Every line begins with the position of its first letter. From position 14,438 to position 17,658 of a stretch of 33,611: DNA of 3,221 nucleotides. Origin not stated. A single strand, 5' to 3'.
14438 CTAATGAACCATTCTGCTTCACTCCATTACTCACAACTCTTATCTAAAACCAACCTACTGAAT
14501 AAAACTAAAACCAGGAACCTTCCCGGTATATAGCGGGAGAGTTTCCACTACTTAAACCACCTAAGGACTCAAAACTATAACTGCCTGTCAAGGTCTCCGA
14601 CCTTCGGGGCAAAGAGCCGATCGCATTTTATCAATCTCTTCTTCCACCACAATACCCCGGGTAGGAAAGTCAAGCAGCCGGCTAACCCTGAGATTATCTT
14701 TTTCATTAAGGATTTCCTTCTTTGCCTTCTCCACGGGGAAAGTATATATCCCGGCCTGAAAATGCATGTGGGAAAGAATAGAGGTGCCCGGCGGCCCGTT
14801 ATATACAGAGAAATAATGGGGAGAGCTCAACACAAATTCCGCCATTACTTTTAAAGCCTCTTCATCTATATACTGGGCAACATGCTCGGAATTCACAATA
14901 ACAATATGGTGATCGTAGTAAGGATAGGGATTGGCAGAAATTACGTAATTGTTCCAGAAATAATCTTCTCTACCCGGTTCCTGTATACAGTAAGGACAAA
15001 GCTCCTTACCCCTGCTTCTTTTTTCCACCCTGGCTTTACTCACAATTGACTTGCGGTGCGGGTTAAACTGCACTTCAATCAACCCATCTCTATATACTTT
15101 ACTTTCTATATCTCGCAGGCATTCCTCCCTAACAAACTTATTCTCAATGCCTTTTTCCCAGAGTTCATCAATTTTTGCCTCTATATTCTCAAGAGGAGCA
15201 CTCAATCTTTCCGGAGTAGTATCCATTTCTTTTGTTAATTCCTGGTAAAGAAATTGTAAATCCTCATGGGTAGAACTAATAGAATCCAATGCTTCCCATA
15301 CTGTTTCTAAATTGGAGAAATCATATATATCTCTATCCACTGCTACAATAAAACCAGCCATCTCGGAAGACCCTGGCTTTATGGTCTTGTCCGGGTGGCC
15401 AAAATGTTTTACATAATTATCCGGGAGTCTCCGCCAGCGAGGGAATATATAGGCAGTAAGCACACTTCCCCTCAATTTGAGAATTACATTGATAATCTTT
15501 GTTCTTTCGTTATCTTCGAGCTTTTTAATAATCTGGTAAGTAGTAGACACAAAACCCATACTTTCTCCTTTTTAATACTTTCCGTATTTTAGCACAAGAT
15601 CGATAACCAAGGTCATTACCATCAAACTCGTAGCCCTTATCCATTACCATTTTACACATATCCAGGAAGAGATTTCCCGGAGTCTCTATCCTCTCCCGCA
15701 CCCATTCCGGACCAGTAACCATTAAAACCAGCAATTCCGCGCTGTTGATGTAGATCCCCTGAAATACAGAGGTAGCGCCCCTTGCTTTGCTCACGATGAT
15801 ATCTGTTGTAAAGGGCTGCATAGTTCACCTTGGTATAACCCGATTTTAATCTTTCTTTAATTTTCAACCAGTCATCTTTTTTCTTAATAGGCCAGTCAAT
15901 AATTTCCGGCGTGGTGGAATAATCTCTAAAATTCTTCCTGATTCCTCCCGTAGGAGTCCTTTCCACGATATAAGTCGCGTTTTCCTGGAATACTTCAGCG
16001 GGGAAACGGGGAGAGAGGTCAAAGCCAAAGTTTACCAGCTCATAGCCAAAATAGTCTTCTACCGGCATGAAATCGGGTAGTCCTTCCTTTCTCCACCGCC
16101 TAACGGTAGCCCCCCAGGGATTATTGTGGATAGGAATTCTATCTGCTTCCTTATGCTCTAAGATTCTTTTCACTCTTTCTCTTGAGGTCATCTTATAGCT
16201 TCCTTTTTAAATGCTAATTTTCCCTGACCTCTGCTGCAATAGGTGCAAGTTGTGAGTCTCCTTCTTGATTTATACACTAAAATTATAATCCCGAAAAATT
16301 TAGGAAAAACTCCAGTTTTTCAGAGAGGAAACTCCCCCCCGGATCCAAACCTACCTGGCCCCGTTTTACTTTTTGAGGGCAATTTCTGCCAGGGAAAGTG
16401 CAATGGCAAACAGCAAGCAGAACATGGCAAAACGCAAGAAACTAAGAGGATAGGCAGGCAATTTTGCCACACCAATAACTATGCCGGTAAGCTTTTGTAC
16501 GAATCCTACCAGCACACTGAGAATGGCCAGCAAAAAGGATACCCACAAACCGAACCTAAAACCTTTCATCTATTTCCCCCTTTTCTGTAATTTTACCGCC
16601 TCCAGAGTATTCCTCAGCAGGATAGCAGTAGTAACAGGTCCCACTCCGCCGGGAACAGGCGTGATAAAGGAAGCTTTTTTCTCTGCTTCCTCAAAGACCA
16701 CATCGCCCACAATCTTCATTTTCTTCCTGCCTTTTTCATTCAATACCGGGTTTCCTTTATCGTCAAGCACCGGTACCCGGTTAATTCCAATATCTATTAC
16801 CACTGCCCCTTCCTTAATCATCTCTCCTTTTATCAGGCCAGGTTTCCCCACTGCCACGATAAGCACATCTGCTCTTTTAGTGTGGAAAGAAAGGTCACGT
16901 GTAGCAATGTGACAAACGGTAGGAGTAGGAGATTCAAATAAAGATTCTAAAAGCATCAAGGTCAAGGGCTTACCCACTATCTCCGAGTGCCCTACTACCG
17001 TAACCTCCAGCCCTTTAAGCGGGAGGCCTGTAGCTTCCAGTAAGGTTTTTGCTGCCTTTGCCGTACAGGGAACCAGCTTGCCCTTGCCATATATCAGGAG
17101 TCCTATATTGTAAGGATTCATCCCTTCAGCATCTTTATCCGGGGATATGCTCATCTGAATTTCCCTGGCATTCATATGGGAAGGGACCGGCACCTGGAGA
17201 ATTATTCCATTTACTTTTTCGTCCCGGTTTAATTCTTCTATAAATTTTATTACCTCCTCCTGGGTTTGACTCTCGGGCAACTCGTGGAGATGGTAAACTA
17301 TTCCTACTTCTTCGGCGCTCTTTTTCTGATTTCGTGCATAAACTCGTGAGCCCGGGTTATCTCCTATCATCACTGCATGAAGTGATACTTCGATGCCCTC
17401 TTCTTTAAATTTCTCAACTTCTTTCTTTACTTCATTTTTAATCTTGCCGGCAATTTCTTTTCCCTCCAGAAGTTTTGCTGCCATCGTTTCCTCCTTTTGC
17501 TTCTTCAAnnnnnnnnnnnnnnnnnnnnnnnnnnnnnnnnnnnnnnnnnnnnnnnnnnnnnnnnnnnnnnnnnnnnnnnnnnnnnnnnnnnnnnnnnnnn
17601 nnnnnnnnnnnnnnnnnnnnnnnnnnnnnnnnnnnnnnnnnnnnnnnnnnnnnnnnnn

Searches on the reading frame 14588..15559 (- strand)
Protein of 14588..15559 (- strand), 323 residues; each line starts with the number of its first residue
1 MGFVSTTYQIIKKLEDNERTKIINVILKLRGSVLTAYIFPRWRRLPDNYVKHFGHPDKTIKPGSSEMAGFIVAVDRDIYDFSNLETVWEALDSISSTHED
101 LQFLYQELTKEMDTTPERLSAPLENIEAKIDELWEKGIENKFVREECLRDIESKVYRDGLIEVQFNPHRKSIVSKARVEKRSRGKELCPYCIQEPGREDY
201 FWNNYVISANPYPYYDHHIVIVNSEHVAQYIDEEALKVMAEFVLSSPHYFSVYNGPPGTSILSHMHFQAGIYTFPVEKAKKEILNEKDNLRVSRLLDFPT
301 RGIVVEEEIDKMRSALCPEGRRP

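Call 63: search_protein_families(library=pfam, proteins=[window:14588-15559:-], max_evalue=0.0001)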
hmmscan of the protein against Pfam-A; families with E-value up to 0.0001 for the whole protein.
window:14588-15559:- (323 aa): 1 family
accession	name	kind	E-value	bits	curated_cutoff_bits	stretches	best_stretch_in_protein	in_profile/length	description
PF16269.10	DUF4922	-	2.3e-17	63.8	23.6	1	153-270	24-145/146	Domain of unknown function (DUF4922)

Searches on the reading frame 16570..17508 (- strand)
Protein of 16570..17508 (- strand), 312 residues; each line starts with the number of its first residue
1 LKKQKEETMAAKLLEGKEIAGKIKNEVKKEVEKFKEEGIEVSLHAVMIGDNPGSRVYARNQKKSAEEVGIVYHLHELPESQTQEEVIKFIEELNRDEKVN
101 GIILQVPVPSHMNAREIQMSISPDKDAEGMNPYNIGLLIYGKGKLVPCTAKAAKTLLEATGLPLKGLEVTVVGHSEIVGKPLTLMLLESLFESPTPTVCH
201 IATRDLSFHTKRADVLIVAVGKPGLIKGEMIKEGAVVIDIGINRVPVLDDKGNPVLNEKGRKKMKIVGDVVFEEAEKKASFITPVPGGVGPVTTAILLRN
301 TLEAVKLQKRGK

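Call 63: search_protein_families(library=pfam, proteins=[window:16570-17508:-], max_evalue=0.0001)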
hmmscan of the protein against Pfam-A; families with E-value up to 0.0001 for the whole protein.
window:16570-17508:- (312 aa): 2 families
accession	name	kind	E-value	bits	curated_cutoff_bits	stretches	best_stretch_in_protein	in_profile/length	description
PF02882.25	THF_DHG_CYH_C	-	2.5e-59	199.6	27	1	131-308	1-159/160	Tetrahydrofolate dehydrogenase/cyclohydrolase, NAD(P)-binding domain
PF00763.28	THF_DHG_CYH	-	1.7e-36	125.4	32.8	1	14-128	1-115/115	Tetrahydrofolate dehydrogenase/cyclohydrolase, catalytic domain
